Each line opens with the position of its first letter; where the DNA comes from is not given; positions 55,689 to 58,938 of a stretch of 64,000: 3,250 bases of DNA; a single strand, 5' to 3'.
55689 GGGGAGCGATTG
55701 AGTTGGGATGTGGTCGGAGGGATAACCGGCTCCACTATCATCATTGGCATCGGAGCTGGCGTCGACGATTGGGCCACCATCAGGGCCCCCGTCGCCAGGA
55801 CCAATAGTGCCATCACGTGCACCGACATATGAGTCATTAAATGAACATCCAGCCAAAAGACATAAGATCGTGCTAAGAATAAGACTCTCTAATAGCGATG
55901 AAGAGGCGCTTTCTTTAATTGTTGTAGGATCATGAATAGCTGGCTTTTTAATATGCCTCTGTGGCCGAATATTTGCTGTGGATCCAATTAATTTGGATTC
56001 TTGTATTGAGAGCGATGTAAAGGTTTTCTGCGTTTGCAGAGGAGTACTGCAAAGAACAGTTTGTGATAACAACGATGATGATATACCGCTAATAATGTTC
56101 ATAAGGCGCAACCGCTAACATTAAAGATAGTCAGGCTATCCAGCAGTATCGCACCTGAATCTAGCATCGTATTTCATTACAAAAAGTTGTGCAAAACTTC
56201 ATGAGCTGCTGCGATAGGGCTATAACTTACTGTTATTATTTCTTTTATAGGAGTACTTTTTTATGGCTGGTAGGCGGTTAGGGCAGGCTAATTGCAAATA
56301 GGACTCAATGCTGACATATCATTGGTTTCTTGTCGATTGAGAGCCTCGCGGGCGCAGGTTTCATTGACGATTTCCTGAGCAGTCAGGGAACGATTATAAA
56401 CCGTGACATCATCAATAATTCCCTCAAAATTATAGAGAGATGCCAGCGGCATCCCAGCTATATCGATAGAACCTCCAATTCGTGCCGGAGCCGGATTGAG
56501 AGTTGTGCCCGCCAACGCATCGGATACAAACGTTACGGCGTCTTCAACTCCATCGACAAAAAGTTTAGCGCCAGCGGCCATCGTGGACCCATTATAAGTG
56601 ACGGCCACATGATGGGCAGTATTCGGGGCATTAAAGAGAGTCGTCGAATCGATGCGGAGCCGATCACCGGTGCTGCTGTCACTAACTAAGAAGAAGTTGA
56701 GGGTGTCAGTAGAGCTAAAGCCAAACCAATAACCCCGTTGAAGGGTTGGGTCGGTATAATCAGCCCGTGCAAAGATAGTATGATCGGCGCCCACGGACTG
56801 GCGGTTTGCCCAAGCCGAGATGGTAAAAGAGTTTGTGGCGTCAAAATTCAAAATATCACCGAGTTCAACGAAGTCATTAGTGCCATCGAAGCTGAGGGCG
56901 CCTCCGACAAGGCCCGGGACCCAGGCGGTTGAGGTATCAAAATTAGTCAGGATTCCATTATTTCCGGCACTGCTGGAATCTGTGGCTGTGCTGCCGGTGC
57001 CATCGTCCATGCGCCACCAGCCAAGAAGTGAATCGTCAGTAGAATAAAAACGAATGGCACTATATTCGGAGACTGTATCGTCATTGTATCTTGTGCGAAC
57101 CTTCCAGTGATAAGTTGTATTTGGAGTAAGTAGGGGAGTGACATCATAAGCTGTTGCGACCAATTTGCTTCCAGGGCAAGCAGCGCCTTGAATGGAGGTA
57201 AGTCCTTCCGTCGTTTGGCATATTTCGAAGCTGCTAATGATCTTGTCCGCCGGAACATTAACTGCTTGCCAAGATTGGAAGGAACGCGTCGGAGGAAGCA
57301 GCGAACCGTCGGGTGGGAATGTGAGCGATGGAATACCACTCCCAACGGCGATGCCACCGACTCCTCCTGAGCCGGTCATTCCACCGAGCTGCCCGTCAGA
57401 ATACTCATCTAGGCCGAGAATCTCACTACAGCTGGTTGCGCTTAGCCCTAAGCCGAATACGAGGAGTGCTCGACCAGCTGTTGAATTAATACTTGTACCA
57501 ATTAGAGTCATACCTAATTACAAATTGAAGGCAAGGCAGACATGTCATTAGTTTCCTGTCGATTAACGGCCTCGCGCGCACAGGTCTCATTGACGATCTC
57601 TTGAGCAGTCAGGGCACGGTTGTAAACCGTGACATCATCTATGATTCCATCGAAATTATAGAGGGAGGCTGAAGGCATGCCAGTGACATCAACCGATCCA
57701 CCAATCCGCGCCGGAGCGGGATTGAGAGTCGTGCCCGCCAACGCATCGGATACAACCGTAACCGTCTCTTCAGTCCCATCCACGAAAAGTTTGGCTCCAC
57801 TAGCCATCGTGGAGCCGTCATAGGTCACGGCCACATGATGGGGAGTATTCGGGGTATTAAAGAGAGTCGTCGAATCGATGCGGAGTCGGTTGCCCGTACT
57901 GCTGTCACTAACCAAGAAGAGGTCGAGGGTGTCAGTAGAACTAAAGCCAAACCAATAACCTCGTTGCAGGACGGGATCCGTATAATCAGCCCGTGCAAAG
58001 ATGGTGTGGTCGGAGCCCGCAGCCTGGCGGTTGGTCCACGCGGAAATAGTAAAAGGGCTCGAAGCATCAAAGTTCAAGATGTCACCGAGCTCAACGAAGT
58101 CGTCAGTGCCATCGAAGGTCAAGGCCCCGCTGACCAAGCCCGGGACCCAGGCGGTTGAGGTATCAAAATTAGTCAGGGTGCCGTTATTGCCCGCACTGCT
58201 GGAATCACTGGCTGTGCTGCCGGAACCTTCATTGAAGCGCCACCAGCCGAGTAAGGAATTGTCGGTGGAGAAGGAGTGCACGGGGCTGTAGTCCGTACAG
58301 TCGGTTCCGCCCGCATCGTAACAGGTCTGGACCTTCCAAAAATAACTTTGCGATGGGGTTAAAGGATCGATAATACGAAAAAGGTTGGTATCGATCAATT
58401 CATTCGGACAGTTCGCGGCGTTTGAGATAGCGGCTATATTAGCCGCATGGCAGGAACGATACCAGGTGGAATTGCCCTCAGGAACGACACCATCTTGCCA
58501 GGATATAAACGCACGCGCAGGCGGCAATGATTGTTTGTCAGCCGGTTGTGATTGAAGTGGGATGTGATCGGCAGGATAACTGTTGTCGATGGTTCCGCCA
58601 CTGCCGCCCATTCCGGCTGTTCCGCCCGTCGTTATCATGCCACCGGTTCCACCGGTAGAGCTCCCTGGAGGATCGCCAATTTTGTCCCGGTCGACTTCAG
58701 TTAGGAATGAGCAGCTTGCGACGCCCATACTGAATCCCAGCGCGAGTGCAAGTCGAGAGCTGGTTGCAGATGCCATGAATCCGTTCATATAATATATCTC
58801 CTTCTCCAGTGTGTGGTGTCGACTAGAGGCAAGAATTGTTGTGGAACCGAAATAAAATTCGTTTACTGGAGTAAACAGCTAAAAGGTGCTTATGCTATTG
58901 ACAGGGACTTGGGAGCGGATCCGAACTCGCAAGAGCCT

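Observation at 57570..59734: About 0.8 kb of near-identical sequence shared by neighbouring paralogs E and F (recent gene conversion)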

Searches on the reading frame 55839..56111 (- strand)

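Call 45: search_protein_families(library=pfam, proteins=[window:55839-56111:-], max_evalue=10)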
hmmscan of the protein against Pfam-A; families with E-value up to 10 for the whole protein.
seq(91 aa): 1 family
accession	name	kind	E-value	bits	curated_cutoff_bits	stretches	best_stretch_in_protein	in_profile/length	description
PF09316.15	Cmyb_C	-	0.18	11.9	27.7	1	2-39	5-42/157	C-myb, C-terminal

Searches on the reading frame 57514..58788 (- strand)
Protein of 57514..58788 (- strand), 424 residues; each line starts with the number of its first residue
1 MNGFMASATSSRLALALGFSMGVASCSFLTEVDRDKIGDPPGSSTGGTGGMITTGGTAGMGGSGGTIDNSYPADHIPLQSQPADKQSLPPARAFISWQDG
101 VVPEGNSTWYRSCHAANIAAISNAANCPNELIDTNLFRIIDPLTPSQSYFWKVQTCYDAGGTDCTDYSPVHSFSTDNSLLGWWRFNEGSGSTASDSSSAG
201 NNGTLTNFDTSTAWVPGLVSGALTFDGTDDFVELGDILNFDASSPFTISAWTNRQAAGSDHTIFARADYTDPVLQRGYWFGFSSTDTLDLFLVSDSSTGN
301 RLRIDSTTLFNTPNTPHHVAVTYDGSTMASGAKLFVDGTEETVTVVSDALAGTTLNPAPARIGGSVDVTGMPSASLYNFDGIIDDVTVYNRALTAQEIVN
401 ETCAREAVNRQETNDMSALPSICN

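Call 7: search_protein_families(library=pfam, proteins=[window:57514-58788:-], max_evalue=0.01)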
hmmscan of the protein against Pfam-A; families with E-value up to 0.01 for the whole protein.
window:57514-58788:- (424 aa): 2 families
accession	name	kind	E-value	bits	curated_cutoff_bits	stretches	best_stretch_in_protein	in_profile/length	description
PF13385.13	Laminin_G_3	-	2.1e-24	86.8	27.6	1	226-398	1-150/151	Concanavalin A-like lectin/glucanases superfamily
PF02973.23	Sialidase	-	0.0013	18.7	26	1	374-402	157-185/189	Sialidase, N-terminal domain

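Call 13: find_encoding_contigs(protein=window:57514-58788:-, flank=10000, max_places=6)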
Protein window:57514-58788:- (424 aa): no gene with exactly this product is on record in the collection.

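Call 14: find_homologous_proteins(query=window:57514-58788:-, max_evalue=0.00001)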
Query window:57514-58788:- (424 aa): 113 proteins with E <= 0.00001 among 8000 candidates.
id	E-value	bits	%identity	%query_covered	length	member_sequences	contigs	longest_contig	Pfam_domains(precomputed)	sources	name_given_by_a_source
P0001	2.5e-283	957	100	100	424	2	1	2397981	PF13385.14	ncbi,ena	-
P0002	2.8e-198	677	87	80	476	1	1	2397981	PF13385.14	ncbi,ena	-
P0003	3.4e-194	664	80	87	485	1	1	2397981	PF13385.14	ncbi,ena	-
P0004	2.5e-165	568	69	86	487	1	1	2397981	PF13385.14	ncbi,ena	-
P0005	1.3e-154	533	62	98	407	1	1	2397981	PF13385.14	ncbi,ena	-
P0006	8.2e-129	448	61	87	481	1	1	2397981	PF13385.14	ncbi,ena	-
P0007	3.6e-101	357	45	91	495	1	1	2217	PF13385.14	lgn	-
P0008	5.6e-83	297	47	70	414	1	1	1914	PF13385.14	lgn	-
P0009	7.1e-60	221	35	52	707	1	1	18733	PF22925.4,PF07953.21,PF00354.25,PF13385.14,PF02973.23,PF02210.32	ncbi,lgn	-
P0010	1.2e-46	178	36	52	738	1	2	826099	PF13385.14,PF02973.23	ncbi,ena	-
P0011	1.7e-44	170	35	53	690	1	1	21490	PF07953.21,PF13385.14,PF02210.32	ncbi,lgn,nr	ncbi:MAG: LamG domain-containing protein [Candidatus Taylorbacteria bacterium]|nr:LamG domain-contai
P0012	3.0e-40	156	34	53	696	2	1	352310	PF07953.21,PF00354.25,PF13385.14,PF02973.23,PF02210.32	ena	-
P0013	4.1e-40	156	32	51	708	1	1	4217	PF07953.21,PF13385.14,PF02973.23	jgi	-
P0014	8.7e-40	155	28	58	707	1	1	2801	PF07953.21,PF13385.14,PF02973.23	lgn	-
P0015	3.6e-38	150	34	52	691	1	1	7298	PF07953.21,PF13385.14,PF02973.23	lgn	-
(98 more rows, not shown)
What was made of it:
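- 57514..58788 (-): Gene E (424 aa). It has a short lipoprotein signal peptide, a Gly-rich linker, its own diverged Fn3 5' part, the converted tract, and a D-like tail with a 15-nt insertion. It is the probable recipient. The product is on record as P0001, 100% identical, on a 2,397,981-bp contig (call 14).
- The contig is 2.4 Mb (call 14).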

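Call 15: find_encoding_contigs(protein=P0001, flank=10000, max_places=4)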
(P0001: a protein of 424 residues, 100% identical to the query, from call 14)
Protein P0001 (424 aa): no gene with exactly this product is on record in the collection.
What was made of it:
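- Tried and rejected: (1) Orthologous arrays to polarise the event. find_encoding_contigs with E and with P0001 returned nothing (calls 13, 15).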

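Call 16: list_cluster_members(proteins=[P0001, P0007, P0008])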
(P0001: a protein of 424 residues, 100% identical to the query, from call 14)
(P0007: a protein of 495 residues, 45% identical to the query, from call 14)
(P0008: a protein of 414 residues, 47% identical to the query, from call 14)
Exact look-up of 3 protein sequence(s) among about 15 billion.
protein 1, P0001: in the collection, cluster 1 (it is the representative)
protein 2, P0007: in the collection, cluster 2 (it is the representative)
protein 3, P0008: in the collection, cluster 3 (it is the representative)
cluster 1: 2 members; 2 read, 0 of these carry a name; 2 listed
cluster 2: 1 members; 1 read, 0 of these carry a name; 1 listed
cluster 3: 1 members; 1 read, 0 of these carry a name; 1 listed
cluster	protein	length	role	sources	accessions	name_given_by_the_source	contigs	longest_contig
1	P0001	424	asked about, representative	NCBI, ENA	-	-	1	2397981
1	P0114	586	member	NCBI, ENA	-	-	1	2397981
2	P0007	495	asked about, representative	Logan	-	-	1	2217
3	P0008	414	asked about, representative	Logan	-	-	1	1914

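Call 18: find_related_loci(query=A1, collection=genome_contigs, flank=10000)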
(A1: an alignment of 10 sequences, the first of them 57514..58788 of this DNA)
Query A1 (424 aa) in genome_contigs; peptide patterns used: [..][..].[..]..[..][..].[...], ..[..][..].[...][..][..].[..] (x = any residue, [..] = any of these).
26 stretches matched a pattern; 2 encode a relative of the query (tblastn E <= 1e-3); 2 distinct loci.
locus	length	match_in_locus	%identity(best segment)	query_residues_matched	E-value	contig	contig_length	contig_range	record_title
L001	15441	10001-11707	30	179-398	5e-11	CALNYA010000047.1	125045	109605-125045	MAG: uncultured Verrucomicrobiota bacterium isolate LOGT_bin.0235 genome assembly, contig: contig_92669, whole genome sh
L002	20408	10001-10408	33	245-404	8e-8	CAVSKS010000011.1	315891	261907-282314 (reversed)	MAG: uncultured Chloroflexia bacterium isolate MFD09206.bin.2.195 genome assembly, contig: contig_5206, whole genome sho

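Call 31: predict_structure(alignment_id=A1)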
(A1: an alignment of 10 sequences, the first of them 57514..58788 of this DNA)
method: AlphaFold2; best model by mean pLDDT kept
length: 424 residues; sequences in the alignment: 10
mean_pLDDT: 63.4   pTM: 0.66
mean pLDDT of the five models: 63.4, 59.8, 59.2, 51.7, 44.7
residues with pLDDT >= 90: 47; 70-90: 164; 50-70: 68; < 50: 145
segments of 3 or more residues with pLDDT < 50: 1-69, 186-238, 272-274, 296-298, 368-381
pLDDT, mean of each block of 10 residues (from residue 1): 31 30 28 30 30 29 36 78 90 88 70 85 74 89 88 84 85 90 53 32 30 30 36 48 79 77 65 61 85 59 80 84 78 88 63 52 51 40 71 93 88 82 83
secondary structure, 60 per line:
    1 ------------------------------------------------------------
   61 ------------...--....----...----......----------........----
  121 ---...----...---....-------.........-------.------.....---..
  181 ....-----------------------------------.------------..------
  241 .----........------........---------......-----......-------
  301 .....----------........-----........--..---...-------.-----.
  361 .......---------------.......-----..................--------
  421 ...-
elements in order: E78-81 E86-88 E93-98 E109-116 E131-133 E137-140 E148-156 E171-175 E179-184 E246-253 E260-267 E277-282 E288-293 E301-305 E316-323 E332-336 E344-346 E360-367 E383-389 H395-412
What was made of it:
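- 57569..58371 (-): Tract copy in E. It covers codons for residues about 140-407, i.e. the last third of the Fn3-like domain, the whole LamG domain and the C-terminal helix up to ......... Domain limits come from the AF2 model (call 31).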

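Call 36: fold_search(model_id=the predicted structure, library=pdb)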
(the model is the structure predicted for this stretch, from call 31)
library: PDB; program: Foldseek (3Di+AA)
matches with E <= 10: 1783; with E <= 0.001: 175
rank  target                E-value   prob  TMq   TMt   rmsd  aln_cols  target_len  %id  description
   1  7oa8                  6.3e-10  1.00  0.32  0.35  15.1       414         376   12  PilC minor pilin of Streptococcus sanguinis SK36 type IV pili (released 2022-05-04)
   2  5ho0                  5.7e-08  1.00  0.32  0.18  15.5       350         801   13  Crystal structure of AbnA (closed conformation), a GH43 extracellular arabinanase from Geobacillus stearothermophilus (released 2017-02-01)
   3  7oa7                  8.2e-08  1.00  0.29  0.33  13.8       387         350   11  PilC minor pilin of Streptococcus sanguinis 2908 type IV pili (released 2022-05-04)
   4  5hp6                  1.0e-07  1.00  0.28  0.16  18.1       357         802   15  Structure of AbnA, a GH43 extracellular arabinanase from Geobacillus stearothermophilus (a new conformational state) (released 2017-02-01)
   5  2v73_B                8.2e-07  1.00  0.29  0.61   4.4       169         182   18  The structure of the family 40 CBM from C. perfringens NanJ in complex with a sialic acid containing molecule (released 2007-08-21)
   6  2v73_A                1.5e-06  1.00  0.30  0.62   4.2       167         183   18  The structure of the family 40 CBM from C. perfringens NanJ in complex with a sialic acid containing molecule (released 2007-08-21)
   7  6rpy                  1.5e-06  1.00  0.20  0.31  14.1       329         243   12  Cytokine receptor-like factor 3 C-terminus residues 174-442: Hg-SAD derivative (released 2020-03-25)
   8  4yz5_B                3.2e-06  1.00  0.34  0.23   4.3       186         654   16  Crystal Structure of Streptococcus pneumoniae NanC, in complex with 3-Sialyllactose (released 2015-09-23)
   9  6er4_A                3.6e-06  1.00  0.27  0.54   5.1       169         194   17  Ruminococcus gnavus IT-sialidase CBM40 bound to alpha2,6 sialyllactose (released 2018-05-02)
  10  6rpx                  5.4e-06  1.00  0.21  0.32  14.2       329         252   12  Cytokine receptor-like factor 3 C-terminus residues 174-442: native (released 2020-03-25)
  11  4yz1_A                6.3e-06  1.00  0.33  0.22   4.5       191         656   16  Crystal Structure of Streptococcus pneumoniae NanC, apo structure. (released 2015-09-23)
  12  6er4_B                7.0e-06  1.00  0.27  0.55   5.1       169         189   16  Ruminococcus gnavus IT-sialidase CBM40 bound to alpha2,6 sialyllactose (released 2018-05-02)
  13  4yz4_A                7.4e-06  1.00  0.32  0.21   5.1       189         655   16  Crystal Structure of Streptococcus pneumoniae NanC, in complex with N-Acetylneuraminic acid. (released 2015-09-23)
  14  6er3_B                8.7e-06  1.00  0.27  0.55   5.1       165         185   15  Ruminococcus gnavus IT-sialidase CBM40 bound to alpha2,3 sialyllactose (released 2018-05-02)
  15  5fra_B                9.1e-06  1.00  0.27  0.55   5.7       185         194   14  CBM40_CPF0721-6'SL (released 2016-07-20)
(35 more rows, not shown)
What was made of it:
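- Closest known: Laminin_G_3 / ConA-like lectin modules. Same: Foldseek hits to CBM40 and PilC have E-values of 1e-6 to 6e-10 (call 36).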

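Call 37: find_related_loci(query=A1, collection=metagenome_contigs, flank=10000)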
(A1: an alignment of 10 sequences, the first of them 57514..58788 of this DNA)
Query A1 (424 aa) in metagenome_contigs; peptide patterns used: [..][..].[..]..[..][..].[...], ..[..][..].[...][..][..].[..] (x = any residue, [..] = any of these).
41 stretches matched a pattern; 2 encode a relative of the query (tblastn E <= 1e-3); 2 distinct loci.
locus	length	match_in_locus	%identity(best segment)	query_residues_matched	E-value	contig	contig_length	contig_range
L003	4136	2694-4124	30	141-407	6e-21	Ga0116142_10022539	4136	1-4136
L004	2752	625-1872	32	176-414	4e-9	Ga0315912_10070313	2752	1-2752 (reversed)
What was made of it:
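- The closest non-self homologs are 45-47% identical and sit on 2-kb contigs (calls 14, 18, 37), so the pre-conversion state, non-reciprocity and direction cannot be observed directly.
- Tried and rejected: The genome_contigs and metagenome_contigs scans returned only 30-33% LamG relatives (calls 18, 37).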

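Call 38: find_encoding_contigs(protein=P0007, flank=5000, max_places=3)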
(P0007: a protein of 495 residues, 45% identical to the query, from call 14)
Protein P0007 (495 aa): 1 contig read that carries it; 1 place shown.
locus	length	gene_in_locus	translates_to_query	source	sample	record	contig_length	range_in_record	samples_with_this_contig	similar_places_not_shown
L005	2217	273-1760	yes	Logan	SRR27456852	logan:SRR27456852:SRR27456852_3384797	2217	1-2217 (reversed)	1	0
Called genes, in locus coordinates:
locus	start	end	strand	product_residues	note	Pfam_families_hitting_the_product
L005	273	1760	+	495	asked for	PF13385:Laminin_G_3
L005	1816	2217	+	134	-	?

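Call 39: find_encoding_contigs(protein=P0008, flank=5000, max_places=3)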
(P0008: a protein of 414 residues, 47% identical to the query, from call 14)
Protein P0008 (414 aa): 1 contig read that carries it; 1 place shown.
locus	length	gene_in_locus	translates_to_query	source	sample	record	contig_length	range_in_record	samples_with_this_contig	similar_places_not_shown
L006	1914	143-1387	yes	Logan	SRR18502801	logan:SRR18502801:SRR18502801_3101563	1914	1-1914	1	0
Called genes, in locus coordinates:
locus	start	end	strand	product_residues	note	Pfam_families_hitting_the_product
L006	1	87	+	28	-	?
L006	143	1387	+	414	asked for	PF13385:Laminin_G_3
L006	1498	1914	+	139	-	?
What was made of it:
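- Tried and rejected: The nearest homologs, P0007 and P0008, are 45-47% identical on 2-kb contigs (calls 14, 38, 39).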

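Call 51: search_protein_families(library=ncbifam, proteins=[window:57514-58788:-], max_evalue=0.01)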
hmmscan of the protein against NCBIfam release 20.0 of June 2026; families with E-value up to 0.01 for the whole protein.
window:57514-58788:- (424 aa): 1 family
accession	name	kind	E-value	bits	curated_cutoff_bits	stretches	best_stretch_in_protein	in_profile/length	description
NF052521.1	TafC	equivalog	2.9e-13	49.7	410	1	176-400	145-358/373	TafC family fimbrial protein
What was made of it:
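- Closest known: Laminin_G_3 / ConA-like lectin modules. Different: NCBIfam TafC scores 49.7 bits against a cut-off of 410 (call 51).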

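Call 52: search_solved_structures(query=A1, max_evalue=0.01)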
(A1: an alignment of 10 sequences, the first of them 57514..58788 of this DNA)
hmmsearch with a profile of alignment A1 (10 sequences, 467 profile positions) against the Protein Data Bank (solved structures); distinct sequences matched with E-value up to 0.01: 1.
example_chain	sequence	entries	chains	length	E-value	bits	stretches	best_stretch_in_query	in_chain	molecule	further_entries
4qvs_A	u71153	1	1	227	3e-07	32.8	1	229-447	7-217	S-layer domain-containing protein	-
